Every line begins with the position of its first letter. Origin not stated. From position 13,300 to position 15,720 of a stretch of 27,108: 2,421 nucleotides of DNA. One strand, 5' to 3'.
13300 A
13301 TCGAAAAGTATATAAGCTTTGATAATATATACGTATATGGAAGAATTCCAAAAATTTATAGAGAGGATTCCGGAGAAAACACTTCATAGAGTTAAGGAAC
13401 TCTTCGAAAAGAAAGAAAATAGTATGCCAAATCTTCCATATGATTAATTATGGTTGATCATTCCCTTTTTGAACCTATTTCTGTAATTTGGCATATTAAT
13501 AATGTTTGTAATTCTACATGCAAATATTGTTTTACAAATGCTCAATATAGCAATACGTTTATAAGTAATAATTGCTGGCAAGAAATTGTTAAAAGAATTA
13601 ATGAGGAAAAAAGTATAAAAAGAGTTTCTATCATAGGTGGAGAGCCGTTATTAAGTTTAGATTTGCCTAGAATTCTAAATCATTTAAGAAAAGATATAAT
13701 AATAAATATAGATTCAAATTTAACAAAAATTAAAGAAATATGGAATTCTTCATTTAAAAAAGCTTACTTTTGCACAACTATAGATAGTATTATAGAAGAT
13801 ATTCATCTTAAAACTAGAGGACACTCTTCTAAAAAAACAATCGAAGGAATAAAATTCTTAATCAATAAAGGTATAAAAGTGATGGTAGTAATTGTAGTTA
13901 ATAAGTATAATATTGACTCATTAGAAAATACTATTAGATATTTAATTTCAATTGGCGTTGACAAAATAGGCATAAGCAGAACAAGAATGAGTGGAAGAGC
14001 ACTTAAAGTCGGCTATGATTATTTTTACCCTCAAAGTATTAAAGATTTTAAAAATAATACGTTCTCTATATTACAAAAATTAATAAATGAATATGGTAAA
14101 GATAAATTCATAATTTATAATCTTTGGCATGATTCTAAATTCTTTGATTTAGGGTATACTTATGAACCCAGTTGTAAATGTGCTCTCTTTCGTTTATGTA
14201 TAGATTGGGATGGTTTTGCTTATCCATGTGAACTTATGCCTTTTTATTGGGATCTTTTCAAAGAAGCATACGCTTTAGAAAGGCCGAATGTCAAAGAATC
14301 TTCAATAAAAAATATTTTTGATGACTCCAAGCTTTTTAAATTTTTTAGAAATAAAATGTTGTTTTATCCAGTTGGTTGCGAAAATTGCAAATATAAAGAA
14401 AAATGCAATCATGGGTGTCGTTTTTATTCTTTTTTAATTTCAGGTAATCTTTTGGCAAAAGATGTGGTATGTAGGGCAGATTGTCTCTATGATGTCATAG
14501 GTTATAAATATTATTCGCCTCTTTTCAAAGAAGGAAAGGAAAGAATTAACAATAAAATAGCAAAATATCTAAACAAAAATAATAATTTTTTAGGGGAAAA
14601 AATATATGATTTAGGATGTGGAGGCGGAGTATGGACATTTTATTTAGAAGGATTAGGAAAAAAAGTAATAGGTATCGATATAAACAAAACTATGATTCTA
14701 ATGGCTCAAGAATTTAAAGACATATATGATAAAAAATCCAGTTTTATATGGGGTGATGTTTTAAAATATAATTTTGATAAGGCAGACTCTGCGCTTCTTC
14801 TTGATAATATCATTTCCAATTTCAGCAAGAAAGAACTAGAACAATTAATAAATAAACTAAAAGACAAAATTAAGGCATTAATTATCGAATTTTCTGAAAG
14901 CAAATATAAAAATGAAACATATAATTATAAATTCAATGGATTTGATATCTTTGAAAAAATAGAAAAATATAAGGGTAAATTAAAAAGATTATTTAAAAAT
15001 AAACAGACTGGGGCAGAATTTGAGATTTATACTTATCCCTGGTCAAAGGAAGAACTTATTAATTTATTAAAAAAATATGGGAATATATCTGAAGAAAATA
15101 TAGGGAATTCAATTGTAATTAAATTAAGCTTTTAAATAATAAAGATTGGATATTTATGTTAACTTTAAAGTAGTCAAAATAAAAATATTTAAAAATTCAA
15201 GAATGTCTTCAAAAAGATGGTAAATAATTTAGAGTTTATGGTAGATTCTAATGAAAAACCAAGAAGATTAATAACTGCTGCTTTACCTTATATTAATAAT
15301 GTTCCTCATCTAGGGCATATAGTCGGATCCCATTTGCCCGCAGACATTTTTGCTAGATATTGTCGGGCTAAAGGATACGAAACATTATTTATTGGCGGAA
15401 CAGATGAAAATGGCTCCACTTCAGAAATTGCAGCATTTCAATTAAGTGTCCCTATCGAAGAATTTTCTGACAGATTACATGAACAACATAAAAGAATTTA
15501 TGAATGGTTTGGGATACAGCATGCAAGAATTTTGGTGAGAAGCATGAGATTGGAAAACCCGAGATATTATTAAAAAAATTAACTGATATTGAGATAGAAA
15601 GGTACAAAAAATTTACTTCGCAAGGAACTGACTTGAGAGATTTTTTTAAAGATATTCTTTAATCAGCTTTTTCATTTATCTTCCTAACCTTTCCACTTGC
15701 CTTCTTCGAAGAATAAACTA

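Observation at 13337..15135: Radical SAM-SPASM enzyme fused to a SAM methyltransferase, preceded by a 36-aa ORF: candidate RiPP-like module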

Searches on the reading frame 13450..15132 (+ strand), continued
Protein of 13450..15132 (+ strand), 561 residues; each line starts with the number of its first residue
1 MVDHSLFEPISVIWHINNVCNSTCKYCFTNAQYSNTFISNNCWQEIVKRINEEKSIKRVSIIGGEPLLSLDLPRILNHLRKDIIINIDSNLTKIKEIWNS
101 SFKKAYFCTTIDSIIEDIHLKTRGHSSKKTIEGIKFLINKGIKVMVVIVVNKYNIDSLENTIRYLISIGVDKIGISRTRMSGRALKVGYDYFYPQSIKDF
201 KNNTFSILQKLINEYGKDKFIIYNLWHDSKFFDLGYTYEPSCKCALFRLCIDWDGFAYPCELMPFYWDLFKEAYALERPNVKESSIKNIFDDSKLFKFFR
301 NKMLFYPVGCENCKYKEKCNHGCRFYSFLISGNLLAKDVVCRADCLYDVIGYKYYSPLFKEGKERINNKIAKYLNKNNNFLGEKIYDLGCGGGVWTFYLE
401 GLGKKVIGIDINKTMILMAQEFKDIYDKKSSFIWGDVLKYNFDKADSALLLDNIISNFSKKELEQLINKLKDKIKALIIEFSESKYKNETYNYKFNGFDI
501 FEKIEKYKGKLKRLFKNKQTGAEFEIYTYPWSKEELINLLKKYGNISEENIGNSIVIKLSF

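Call 80: search_protein_families(library=pfam, proteins=[L013:24-938:+, L013:947-2170:+, L013:2183-2524:+, L013:2592-3062:+, L013:3157-3552:+, L013:6026-6430:+, L012:2493-3491:-, L022:5683-6831:-, L024:160-774:+, L028:4918-5535:+], max_evalue=0.001)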
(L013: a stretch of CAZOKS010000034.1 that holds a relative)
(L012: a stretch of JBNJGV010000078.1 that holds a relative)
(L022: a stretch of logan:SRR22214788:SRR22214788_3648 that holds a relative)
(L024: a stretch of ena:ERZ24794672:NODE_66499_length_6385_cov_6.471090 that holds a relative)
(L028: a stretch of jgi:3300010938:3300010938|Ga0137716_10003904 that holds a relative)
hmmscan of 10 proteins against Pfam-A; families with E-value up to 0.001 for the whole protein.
L013:24-938:+ (305 aa): 6 families
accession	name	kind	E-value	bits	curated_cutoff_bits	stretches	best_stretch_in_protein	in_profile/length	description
PF07992.20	Pyr_redox_2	-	2.1e-48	165.7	26.1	1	3-286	2-291/291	Pyridine nucleotide-disulphide oxidoreductase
PF13738.12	Pyr_redox_3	-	4.8e-19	69.2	30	1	74-267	100-305/305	Pyridine nucleotide-disulphide oxidoreductase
PF00070.33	Pyr_redox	-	2.9e-09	37.8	22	1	143-214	2-80/82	Pyridine nucleotide-disulphide oxidoreductase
PF01134.28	GIDA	-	1.7e-08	34.4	22.1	0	3-33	1-31/391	Glucose inhibited division protein A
PF00890.30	FAD_binding_2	-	3.9e-07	30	20.4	0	3-35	1-33/414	FAD binding domain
PF01266.30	DAO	-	2.7e-06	27.6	27.9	0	47-115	140-214/353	FAD dependent oxidoreductase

L013:947-2170:+ (408 aa): 2 families
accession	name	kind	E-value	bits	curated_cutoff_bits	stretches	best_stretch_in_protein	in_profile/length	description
PF00208.27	ELFV_dehydrog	-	3e-76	256.7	23.4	1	177-405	1-241/241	Glutamate/Leucine/Phenylalanine/Valine dehydrogenase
PF02812.23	ELFV_dehydrog_N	-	1.3e-52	177.3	25.3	1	31-158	1-128/129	Glu/Leu/Phe/Val dehydrogenase, dimerisation domain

L013:2183-2524:+ (114 aa): 8 families
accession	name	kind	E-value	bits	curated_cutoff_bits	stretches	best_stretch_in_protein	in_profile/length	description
PF12802.13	MarR_2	-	1.7e-08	34.9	27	1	19-71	1-53/61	MarR family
PF01978.25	TrmB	-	8.9e-08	32.3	25.6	1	18-86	3-65/68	Sugar-specific transcriptional regulator TrmB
PF21984.2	DnaD_N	-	2.3e-06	28.2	27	1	16-103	9-97/101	DnaD N-terminal domain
PF02002.24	TFIIE_alpha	-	7.1e-06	26.3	22.9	1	12-101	4-94/105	TFIIE alpha subunit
PF00392.27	GntR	-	1.1e-05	25.5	27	1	37-73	22-59/64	Bacterial regulatory proteins, gntR family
PF03965.22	Penicillinase_R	-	3.1e-05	24.7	22.6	1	29-104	8-84/115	Penicillinase repressor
PF22381.2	Staph_reg_Sar_Rot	-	0.00016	22.1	27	1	13-71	4-61/85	Transcriptional regulator SarA/Rot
PF04079.22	SMC_ScpB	-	0.00055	20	27.4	1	35-102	10-75/160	Segregation and condensation complex subunit ScpB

L013:2592-3062:+ (157 aa): 0 families

L013:3157-3552:+ (132 aa): 0 families

L013:6026-6430:+ (135 aa): 11 families
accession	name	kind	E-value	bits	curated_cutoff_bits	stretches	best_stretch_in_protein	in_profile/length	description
PF03848.20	TehB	-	3.1e-17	63.1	20.4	1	36-134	20-117/193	Tellurite resistance protein TehB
PF13649.12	Methyltransf_25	-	8.9e-16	58.8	27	1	51-133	1-85/97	Methyltransferase domain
PF13847.12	Methyltransf_31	-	4.4e-14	52.8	27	1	47-125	3-89/145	Methyltransferase domain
PF08241.18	Methyltransf_11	-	3.8e-11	43.9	21.2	1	52-127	1-76/95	Methyltransferase domain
PF08242.18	Methyltransf_12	-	8.1e-11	43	30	1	52-126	1-79/98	Methyltransferase domain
PF13489.12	Methyltransf_23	-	7.7e-08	32.7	27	1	45-123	20-92/164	Methyltransferase domain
PF05175.20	MTS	-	7.7e-08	32.6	23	1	42-116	24-102/170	Methyltransferase small domain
PF02353.26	CMAS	-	3.7e-06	26.9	27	1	44-132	59-147/273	Mycolic acid cyclopropane synthetase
PF05148.21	Methyltransf_8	-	5.9e-05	23.5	27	1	19-78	44-102/219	Hypothetical methyltransferase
PF13679.12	Methyltransf_32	-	0.00025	21.5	27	1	39-104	17-86/143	Methyltransferase domain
PF05724.17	TPMT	-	0.00069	19.8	26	1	43-100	33-91/218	Thiopurine S-methyltransferase (TPMT)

L012:2493-3491:- (333 aa): 1 family
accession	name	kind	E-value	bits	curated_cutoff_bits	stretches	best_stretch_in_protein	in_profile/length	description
PF01966.28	HD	-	7.7e-12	46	22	1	59-173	2-114/116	HD domain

L022:5683-6831:- (383 aa): 0 families

L024:160-774:+ (205 aa): 0 families

L028:4918-5535:+ (206 aa): 0 families

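Call 83: find_related_loci(query=A1, collection=viral_contigs, flank=4000)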
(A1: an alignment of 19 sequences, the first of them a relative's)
Query A1 (561 aa) in viral_contigs; peptide patterns used: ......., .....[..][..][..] (x = any residue, [..] = any of these).
8 stretches matched a pattern, but none encodes a relative of the query by tblastn (E <= 1e-3).
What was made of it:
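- Tried and rejected: The viral contig scan found no relative, so there is no evidence for a virus-borne module (call 83).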

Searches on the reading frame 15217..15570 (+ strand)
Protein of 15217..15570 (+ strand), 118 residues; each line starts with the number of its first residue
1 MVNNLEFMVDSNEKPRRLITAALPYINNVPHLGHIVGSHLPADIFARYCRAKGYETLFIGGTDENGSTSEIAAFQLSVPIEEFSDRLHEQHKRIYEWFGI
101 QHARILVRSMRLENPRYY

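Call 3: search_protein_families(library=pfam, proteins=[window:15217-15570:+], max_evalue=0.1)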
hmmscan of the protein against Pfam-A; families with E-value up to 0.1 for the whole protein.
window:15217-15570:+ (118 aa): 3 families
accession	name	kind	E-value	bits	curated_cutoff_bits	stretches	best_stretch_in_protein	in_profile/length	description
PF09334.17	tRNA-synt_1g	-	7.2e-27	94.6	20.1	1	18-102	2-85/391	tRNA synthetases class I (M)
PF00133.28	tRNA-synt_1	-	3.7e-06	26.4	22.7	1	11-69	19-76/414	tRNA synthetases class I (I, L, M and V)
PF01406.26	tRNA-synt_1e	-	0.055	13.3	27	1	26-108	19-100/301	tRNA synthetases class I (C) catalytic domain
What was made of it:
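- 15217..15662 (+): Decayed metG: the MetRS N-terminus of about 100 aa, then a frame break and a C-terminal tail. It is a neighbour and not shown to be part of the module. However, metG adjacency recurs in other loci. PF09334, 94.6 bits on residues 18-102 only (call 3).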
